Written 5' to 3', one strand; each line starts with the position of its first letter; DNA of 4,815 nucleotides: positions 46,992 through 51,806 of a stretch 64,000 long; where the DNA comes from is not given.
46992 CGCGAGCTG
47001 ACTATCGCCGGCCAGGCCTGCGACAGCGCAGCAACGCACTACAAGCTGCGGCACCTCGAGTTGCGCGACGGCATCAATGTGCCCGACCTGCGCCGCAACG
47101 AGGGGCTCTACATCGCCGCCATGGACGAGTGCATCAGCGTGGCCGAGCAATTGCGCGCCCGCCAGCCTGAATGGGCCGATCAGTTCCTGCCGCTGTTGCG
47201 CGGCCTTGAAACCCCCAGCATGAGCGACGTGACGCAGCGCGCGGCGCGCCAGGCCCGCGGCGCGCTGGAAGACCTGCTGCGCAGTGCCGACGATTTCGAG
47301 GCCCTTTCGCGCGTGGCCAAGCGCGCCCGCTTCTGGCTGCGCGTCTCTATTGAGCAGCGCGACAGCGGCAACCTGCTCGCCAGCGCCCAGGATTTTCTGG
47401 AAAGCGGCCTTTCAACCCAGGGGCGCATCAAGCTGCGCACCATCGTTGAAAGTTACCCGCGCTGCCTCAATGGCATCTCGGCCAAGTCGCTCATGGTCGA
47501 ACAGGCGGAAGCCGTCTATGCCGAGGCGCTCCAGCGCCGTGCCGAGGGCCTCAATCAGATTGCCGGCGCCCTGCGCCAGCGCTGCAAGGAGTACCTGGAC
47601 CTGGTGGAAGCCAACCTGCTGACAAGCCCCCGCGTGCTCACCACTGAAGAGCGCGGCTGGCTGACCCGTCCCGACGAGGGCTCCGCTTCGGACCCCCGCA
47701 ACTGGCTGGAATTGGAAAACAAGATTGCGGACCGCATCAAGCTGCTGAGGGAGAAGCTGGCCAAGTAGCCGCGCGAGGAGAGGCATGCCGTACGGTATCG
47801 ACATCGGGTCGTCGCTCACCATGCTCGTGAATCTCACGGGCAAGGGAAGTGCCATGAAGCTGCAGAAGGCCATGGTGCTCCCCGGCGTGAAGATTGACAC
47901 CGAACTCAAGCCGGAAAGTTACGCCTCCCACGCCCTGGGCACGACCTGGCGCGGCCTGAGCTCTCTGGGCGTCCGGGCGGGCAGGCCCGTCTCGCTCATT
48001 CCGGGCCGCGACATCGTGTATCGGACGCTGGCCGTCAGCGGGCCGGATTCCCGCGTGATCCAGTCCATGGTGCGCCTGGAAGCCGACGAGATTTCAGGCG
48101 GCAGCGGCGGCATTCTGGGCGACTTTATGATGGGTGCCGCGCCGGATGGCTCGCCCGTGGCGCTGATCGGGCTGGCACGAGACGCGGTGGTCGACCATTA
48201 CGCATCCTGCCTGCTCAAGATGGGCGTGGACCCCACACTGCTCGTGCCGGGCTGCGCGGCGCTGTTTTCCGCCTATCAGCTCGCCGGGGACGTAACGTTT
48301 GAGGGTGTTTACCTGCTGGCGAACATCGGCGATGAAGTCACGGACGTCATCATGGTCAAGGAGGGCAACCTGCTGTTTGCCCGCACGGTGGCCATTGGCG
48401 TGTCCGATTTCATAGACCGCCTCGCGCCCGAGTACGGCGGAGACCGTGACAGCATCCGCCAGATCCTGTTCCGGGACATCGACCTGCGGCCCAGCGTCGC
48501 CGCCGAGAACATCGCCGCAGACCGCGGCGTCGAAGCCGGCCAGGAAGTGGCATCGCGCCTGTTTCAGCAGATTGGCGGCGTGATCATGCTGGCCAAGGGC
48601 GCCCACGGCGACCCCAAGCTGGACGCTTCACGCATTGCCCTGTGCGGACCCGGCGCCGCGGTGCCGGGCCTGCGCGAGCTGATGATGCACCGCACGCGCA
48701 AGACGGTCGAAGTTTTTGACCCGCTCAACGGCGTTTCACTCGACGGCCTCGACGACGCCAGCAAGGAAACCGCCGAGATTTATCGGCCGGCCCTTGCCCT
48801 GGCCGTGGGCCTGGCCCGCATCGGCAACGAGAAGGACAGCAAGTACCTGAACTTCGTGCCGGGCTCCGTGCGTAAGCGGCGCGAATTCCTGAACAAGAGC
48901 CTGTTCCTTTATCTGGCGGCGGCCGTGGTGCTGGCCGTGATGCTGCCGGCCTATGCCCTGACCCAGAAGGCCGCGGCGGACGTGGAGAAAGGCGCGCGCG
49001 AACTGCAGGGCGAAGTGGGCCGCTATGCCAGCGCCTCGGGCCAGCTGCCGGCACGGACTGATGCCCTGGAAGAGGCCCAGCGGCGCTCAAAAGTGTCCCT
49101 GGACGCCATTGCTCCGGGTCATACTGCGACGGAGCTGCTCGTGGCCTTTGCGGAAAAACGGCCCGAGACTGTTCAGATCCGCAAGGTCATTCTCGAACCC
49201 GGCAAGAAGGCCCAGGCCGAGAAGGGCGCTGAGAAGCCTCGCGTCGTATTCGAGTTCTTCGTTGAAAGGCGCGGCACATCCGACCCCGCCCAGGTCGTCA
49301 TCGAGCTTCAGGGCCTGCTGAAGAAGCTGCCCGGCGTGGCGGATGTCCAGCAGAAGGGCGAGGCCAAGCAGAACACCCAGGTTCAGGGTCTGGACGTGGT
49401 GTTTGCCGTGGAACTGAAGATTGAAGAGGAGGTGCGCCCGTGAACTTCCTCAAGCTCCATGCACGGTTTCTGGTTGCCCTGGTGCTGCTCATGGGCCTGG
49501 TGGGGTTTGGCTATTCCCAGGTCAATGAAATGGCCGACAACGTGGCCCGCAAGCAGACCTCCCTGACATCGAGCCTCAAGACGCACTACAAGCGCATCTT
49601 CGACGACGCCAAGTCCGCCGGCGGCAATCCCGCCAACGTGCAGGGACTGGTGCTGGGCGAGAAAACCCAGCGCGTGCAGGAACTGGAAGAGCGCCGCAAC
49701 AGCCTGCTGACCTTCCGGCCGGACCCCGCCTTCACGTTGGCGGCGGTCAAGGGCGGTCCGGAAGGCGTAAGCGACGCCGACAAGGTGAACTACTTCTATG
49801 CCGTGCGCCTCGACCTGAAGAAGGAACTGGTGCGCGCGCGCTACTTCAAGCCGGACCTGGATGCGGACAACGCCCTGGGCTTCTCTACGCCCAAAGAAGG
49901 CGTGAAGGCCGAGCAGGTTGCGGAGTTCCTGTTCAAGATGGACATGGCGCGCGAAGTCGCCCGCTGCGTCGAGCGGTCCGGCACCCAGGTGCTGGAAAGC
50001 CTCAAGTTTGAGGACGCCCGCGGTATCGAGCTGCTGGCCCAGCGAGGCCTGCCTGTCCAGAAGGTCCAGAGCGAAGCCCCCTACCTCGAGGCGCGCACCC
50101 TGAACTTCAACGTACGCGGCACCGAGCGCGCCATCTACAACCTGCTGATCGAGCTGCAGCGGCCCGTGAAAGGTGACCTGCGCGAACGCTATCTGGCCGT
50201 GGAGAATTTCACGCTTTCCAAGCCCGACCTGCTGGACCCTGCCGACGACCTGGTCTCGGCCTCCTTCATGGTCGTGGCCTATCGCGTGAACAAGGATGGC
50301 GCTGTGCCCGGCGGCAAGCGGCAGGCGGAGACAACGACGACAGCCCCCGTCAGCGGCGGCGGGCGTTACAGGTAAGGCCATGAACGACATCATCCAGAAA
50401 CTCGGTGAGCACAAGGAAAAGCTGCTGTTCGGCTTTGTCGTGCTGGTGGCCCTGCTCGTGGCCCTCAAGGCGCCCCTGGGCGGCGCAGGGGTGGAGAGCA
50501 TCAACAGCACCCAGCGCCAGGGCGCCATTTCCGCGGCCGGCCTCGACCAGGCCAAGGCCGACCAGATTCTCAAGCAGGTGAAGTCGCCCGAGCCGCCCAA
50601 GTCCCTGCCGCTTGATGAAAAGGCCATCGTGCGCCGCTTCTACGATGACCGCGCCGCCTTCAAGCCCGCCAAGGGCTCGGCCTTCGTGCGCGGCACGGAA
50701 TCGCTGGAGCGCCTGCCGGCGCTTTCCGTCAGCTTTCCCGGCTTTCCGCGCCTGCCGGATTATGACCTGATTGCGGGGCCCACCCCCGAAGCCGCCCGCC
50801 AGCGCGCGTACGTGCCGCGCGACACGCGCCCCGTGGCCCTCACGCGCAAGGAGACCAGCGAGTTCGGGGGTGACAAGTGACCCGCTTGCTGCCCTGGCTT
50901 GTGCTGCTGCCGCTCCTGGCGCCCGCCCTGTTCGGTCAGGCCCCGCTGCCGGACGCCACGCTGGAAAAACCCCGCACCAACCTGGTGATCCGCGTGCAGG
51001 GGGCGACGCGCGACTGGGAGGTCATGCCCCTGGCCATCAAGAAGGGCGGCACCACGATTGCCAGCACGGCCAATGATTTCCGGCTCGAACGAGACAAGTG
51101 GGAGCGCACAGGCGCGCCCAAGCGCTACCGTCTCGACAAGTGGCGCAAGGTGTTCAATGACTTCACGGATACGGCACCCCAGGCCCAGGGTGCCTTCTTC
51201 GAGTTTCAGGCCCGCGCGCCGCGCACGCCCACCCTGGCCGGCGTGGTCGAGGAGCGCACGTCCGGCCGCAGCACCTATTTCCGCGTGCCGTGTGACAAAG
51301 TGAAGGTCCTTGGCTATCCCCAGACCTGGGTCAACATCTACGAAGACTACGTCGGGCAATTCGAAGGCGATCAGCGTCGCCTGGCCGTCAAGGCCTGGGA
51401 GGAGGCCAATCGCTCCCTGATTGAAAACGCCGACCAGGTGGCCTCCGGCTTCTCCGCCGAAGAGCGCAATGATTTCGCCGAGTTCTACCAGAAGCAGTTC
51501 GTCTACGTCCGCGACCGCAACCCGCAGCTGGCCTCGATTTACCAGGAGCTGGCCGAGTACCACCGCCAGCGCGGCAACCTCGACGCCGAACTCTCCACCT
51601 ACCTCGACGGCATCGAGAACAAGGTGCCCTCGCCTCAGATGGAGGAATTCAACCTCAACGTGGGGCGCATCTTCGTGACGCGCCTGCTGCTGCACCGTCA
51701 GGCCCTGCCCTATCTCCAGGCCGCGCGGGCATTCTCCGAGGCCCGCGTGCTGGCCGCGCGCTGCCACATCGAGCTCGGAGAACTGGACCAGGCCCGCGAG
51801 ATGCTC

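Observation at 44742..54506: Six-gene operon: twin-FHA protein + PilM-PilN fusion (GspL-like) + two bitopic proteins + giant TPR protein + GspG-like pseudopilin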

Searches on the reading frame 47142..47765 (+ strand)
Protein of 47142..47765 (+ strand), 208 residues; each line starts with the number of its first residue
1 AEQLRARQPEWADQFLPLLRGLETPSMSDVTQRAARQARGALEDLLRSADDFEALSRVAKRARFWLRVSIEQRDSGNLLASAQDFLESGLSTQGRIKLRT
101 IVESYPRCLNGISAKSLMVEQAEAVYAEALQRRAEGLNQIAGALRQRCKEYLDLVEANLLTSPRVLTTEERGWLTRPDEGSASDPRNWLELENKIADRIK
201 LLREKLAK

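Call 55: search_protein_families(library=pfam, proteins=[window:47142-47765:+], max_evalue=10)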
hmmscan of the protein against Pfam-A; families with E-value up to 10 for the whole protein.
window:47142-47765:+ (208 aa): 1 family
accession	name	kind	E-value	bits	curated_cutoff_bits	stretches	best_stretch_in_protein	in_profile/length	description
PF11641.13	Antigen_Bd37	-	0.0011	18.9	25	1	99-199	91-190/224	Glycosylphosphatidylinositol-anchored merozoite surface protein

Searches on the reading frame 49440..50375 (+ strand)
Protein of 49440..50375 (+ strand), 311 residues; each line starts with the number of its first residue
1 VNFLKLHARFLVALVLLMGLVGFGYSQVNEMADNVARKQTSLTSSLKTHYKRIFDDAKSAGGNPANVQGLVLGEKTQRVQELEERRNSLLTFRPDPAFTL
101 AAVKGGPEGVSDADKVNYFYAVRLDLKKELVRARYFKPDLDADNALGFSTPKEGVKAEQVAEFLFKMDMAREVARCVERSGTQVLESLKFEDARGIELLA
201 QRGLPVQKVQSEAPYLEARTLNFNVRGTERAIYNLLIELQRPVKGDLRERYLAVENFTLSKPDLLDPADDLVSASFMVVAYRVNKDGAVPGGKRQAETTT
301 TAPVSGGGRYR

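Call 3: search_protein_families(library=pfam, proteins=[window:49440-50375:+], max_evalue=0.01)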
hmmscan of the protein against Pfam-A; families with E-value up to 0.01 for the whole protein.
window:49440-50375:+ (311 aa): 0 families

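Call 5: search_protein_families(library=ncbifam, proteins=[window:49440-50375:+], max_evalue=0.01)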
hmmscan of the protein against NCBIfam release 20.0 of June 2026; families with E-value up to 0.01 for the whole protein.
window:49440-50375:+ (311 aa): 0 families

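Call 18: search_solved_structures(query=window:49440-50375:+, max_evalue=10, show_alignments=2)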
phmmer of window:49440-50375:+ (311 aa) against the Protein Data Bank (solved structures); distinct sequences matched with E-value up to 10: 9.
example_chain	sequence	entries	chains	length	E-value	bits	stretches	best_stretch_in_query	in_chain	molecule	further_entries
3cmu_A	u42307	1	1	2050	8.8e-05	25.5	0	84-128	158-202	Protein recA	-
3cmt_A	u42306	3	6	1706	0.00074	22.4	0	84-128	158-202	Protein recA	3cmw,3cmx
3cmv_A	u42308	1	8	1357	0.0071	19.2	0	84-128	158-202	Protein recA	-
9j9p_A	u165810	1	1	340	1.2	11.9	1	90-150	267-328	Outer membrane porin F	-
9j9o_A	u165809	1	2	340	1.2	11.9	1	90-150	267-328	Outer membrane porin F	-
7fdy_A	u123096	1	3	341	1.2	11.9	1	90-150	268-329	Porin OmpF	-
7ff7_A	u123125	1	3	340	1.2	11.9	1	90-150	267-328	Outer membrane protein F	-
2hzs_B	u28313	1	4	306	1.7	11.4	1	68-131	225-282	RNA polymerase II mediator complex subunit 18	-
2hzm_B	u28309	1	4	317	1.8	11.3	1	68-131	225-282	RNA polymerase II mediator complex subunit 18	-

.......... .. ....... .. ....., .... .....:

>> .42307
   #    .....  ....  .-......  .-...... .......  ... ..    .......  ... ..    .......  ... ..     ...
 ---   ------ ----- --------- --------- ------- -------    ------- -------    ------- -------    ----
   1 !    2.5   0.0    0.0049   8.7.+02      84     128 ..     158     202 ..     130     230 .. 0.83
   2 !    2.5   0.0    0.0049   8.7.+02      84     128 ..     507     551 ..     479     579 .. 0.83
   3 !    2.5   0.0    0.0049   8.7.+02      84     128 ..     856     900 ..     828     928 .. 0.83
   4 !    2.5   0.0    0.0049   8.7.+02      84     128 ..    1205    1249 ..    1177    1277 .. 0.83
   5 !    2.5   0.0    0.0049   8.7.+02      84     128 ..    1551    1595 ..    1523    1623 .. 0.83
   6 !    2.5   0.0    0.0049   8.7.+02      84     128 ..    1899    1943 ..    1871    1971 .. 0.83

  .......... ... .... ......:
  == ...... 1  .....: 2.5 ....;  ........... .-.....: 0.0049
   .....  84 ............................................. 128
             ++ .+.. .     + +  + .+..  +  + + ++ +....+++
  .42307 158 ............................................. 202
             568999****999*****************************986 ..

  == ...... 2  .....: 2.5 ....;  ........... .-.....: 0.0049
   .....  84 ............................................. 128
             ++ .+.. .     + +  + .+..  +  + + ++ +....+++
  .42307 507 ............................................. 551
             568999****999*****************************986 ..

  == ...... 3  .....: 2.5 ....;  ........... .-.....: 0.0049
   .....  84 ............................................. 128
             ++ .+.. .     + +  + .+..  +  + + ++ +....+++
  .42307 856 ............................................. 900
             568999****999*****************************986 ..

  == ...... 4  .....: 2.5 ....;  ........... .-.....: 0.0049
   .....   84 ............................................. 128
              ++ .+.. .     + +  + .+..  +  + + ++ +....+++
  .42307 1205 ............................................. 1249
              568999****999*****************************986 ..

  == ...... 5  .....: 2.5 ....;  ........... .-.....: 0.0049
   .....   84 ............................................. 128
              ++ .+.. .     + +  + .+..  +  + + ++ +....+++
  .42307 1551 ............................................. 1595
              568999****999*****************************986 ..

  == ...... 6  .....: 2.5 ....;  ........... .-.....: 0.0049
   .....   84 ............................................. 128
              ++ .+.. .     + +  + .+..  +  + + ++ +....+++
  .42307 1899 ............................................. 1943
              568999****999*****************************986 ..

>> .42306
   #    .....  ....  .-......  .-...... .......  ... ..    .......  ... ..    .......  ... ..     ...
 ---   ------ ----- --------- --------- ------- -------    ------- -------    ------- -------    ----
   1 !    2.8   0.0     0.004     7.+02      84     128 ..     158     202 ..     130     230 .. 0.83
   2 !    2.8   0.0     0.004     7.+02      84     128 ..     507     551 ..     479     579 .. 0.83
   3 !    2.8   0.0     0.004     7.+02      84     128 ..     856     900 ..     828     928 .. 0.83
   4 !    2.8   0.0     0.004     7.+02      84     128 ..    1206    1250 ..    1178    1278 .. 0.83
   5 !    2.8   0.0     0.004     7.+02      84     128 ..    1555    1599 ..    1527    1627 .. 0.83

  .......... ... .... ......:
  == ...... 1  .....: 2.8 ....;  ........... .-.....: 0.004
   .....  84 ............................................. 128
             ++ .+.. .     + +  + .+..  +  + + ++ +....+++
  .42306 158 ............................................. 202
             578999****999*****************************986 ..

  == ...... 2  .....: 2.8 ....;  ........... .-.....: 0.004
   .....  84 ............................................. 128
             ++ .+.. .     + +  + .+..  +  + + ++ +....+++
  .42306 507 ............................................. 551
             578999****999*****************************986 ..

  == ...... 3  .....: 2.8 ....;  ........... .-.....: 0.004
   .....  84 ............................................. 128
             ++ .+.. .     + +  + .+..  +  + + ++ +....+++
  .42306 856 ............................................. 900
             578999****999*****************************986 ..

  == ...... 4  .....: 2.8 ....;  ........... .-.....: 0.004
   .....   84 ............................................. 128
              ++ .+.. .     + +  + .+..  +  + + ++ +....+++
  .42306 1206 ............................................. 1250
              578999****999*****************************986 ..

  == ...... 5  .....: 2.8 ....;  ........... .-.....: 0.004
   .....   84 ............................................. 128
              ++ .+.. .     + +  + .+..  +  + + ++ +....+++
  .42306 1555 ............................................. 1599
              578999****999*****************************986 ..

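Call 27: find_homologous_proteins(query=window:49440-50375:+, max_evalue=0.001)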
Query window:49440-50375:+ (311 aa): 23 proteins with E <= 0.001 among 4520 candidates.
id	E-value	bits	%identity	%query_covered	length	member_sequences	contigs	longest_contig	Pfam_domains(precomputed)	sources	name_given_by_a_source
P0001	2.6e-198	675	100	100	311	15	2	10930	-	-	-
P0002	3.7e-141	488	73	100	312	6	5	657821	-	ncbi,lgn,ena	-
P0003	4.4e-102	360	57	100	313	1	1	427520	-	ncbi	-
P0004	4.1e-101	356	56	100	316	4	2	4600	-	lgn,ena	-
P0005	1.1e-100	355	58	100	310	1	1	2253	-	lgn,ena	-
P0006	2.5e-99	351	54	100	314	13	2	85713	-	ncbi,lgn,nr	ncbi:MAG: hypothetical protein IT461_03415 [Planctomycetes bacterium]|nr:hypothetical protein [Planc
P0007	1.0e-98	349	55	100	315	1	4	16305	-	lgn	-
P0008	1.3e-97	345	55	100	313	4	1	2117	-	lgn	-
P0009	1.8e-96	341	55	100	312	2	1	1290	-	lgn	-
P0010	1.9e-60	223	42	98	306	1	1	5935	-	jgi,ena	-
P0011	2.3e-56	210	39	95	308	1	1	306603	-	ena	-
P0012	2.5e-56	209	38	97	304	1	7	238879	-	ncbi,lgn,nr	ncbi:MAG: hypothetical protein K8I27_03630 [Planctomycetes bacterium]|nr:hypothetical protein [Planc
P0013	2.3e-55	206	40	97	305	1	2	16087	-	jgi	jgi:hypothetical protein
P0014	2.3e-54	203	40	97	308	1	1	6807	-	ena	-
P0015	1.7e-53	200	39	98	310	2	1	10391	-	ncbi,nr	ncbi:MAG: hypothetical protein KJ044_08250 [Planctomycetes bacterium]|nr:hypothetical protein [Planc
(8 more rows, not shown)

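Call 30: search_solved_structures(query=A1, max_evalue=10)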
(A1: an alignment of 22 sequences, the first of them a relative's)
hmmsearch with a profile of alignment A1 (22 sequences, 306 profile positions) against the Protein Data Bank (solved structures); distinct sequences matched with E-value up to 10: 1.
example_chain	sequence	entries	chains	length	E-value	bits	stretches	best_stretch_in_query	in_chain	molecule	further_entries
3uo2_A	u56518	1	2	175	0.41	13.4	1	106-188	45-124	J-type co-chaperone JAC1, mitochondrial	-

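Call 41: predict_structure(alignment_id=A1)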
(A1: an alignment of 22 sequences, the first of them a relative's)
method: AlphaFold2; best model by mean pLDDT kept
length: 311 residues; sequences in the alignment: 22
mean_pLDDT: 79.1   pTM: 0.66
mean pLDDT of the five models: 79.1, 78.1, 77.7, 72.8, 72.4
residues with pLDDT >= 90: 123; 70-90: 98; 50-70: 70; < 50: 20
segments of 3 or more residues with pLDDT < 50: 292-311
pLDDT, mean of each block of 10 residues (from residue 1): 74 86 67 61 57 60 56 61 72 91 79 92 94 92 90 89 95 96 96 88 80 85 96 95 86 93 79 95 74 44 34 32
secondary structure, 60 per line:
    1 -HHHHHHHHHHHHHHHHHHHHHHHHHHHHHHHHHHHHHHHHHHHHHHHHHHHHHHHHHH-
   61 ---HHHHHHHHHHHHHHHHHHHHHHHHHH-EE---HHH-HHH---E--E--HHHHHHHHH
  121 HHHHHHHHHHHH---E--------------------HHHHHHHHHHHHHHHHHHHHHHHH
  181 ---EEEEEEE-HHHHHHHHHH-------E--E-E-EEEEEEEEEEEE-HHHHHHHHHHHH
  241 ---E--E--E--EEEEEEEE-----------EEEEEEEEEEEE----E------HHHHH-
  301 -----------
elements in order: H2-59 H64-89 H112-132 H157-180 E184-190 H192-201 E216-227 H229-240 E253-260 E272-283 H295-299

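Call 43: fold_search(model_id=the predicted structure, library=pdb)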
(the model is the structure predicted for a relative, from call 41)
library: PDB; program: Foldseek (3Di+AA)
matches with E <= 10: 688; with E <= 0.001: 12
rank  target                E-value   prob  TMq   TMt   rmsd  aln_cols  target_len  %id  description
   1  6lad_D                2.0e-07  1.00  0.39  0.59   8.6       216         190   11  Crystal structure of Amuc_1100 from Akkermansia muciniphila (released 2020-08-05)
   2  6lad_A                2.7e-07  1.00  0.39  0.58   8.6       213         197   10  Crystal structure of Amuc_1100 from Akkermansia muciniphila (released 2020-08-05)
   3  6lad_B                3.6e-07  1.00  0.38  0.60   8.4       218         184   11  Crystal structure of Amuc_1100 from Akkermansia muciniphila (released 2020-08-05)
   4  6lad_C                3.8e-07  1.00  0.38  0.58   8.9       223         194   11  Crystal structure of Amuc_1100 from Akkermansia muciniphila (released 2020-08-05)
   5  6kny_B                4.6e-07  1.00  0.39  0.60   6.4       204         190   10  Structure of Amuc_1100 without transmembrane region from Akkermansia muciniphila (released 2020-04-15)
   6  6kny_A                4.9e-07  1.00  0.38  0.64   5.7       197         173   10  Structure of Amuc_1100 without transmembrane region from Akkermansia muciniphila (released 2020-04-15)
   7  6lad_E                5.2e-07  1.00  0.38  0.60   8.4       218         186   11  Crystal structure of Amuc_1100 from Akkermansia muciniphila (released 2020-08-05)
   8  6lad_F                6.2e-07  1.00  0.38  0.60   8.3       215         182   10  Crystal structure of Amuc_1100 from Akkermansia muciniphila (released 2020-08-05)
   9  6laf_B                7.5e-07  1.00  0.39  0.63   4.8       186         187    9  Crystal structure of the core domain of Amuc_1100 from Akkermansia muciniphila (released 2020-08-05)
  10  6laf_A                1.1e-06  1.00  0.39  0.66   6.1       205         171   11  Crystal structure of the core domain of Amuc_1100 from Akkermansia muciniphila (released 2020-08-05)
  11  3jc8_Oa               1.8e-04  1.00  0.25  0.39  20.5       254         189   12  Architectural model of the type IVa pilus machine in a piliated state (released 2016-03-16)
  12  2rjz_A                7.9e-04  1.00  0.25  0.54  12.7       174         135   13  Crystal structure of the type 4 fimbrial biogenesis protein PilO from Pseudomonas aeruginosa (released 2007-11-06)
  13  2rjz_B                3.6e-03  1.00  0.25  0.56  12.5       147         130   12  Crystal structure of the type 4 fimbrial biogenesis protein PilO from Pseudomonas aeruginosa (released 2007-11-06)
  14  5uvr                  7.4e-03  1.00  0.23  0.64   5.0       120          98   13  The core region of PilO from the type IV pilus system of Pseudomonas aeruginosa (released 2018-02-21)
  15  9cuy_L                2.5e-02  0.47  0.17  0.21  14.2       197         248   11  Bacteriophage PhiTE extended baseplate (released 2025-04-16)
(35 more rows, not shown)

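Call 66: find_related_loci(query=A1, collection=genome_contigs, flank=10000)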
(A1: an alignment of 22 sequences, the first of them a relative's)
Query A1 (311 aa) in genome_contigs; peptide patterns used: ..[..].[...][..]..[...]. (x = any residue, [..] = any of these).
9 stretches matched a pattern; 8 encode a relative of the query (tblastn E <= 1e-3); 8 distinct loci.
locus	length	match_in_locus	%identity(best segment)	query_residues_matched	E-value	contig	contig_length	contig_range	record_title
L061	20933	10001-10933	95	1-311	0e+0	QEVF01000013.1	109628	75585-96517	MAG: Planctomycetota bacterium isolate PLA1 J3_scaffold_129, whole genome shotgun sequence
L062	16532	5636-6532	54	1-295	6e-103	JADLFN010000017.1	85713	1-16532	MAG: Planctomycetota bacterium isolate SJ383 c_000000281362, whole genome shotgun sequence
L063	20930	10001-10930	39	1-305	4e-64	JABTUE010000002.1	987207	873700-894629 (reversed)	MAG: Planctomycetota bacterium isolate H3_PLA7 seq002, whole genome shotgun sequence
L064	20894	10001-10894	38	1-303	2e-60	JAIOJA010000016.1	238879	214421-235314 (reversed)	MAG: Planctomycetota bacterium isolate MAG_44 contig_30524, whole genome shotgun sequence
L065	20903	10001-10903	40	1-302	2e-60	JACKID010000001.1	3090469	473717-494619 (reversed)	MAG: Planctomycetota bacterium isolate HK-STAS-PLAN-35 HK-STAS-PLAN-35_1, whole genome shotgun sequence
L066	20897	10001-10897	39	1-302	2e-55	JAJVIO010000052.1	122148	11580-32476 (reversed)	MAG: Planctomycetota bacterium isolate Bin_90R c_000000000721, whole genome shotgun sequence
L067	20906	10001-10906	40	1-303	3e-55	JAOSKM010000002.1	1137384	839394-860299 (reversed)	MAG: Planctomycetota bacterium isolate FR_29 FR-Planctomycetota-1_s2, whole genome shotgun sequence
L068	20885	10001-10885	40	1-291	2e-66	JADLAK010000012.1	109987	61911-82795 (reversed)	MAG: Planctomycetota bacterium isolate SJ126 c_000000142241, whole genome shotgun sequence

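Call 76: search_protein_representatives(alignment_id=A1)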
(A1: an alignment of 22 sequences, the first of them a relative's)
Query: 22 sequences, 306 profile positions. Proteins with E-value up to 0.001 (for the whole library): 29; up to 1e-10: 23; up to 1e-30: 16. The best 29 are listed.
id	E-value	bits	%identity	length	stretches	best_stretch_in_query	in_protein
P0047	1.2e-131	455.2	-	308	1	1-306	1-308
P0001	4.0e-123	427.2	-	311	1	1-306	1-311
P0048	6.3e-115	400.3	-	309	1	3-306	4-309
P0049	1.1e-111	389.7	-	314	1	1-303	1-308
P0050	2.0e-104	365.8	-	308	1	1-306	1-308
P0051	7.8e-103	360.6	-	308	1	1-300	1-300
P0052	1.3e-86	307.4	-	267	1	43-306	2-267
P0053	7.7e-84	298.2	-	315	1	1-306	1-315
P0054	1.3e-57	212.1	-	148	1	164-306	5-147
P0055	7.4e-56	206.3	-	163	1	115-274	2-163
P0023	2.0e-46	175.3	-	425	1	185-306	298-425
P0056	2.6e-36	142.1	-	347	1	1-292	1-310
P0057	4.7e-36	141.3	-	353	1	1-288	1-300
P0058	6.7e-35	137.5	-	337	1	1-288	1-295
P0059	3.5e-33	131.9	-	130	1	1-119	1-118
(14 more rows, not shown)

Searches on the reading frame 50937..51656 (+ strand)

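Call 55: search_protein_families(library=pfam, proteins=[window:50937-51656:+], max_evalue=10)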
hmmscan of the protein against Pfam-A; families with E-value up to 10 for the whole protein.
window:50937-51656:+ (240 aa): 2 families
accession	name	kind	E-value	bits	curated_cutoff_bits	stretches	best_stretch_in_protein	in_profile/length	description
PF21074.2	GDH_C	-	0.04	13.5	26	1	144-183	291-330/339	Glutamate dehydrogenase, C-terminal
PF15879.10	MWFE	-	1.1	10.1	27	1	54-71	27-44/55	NADH-ubiquinone oxidoreductase MWFE subunit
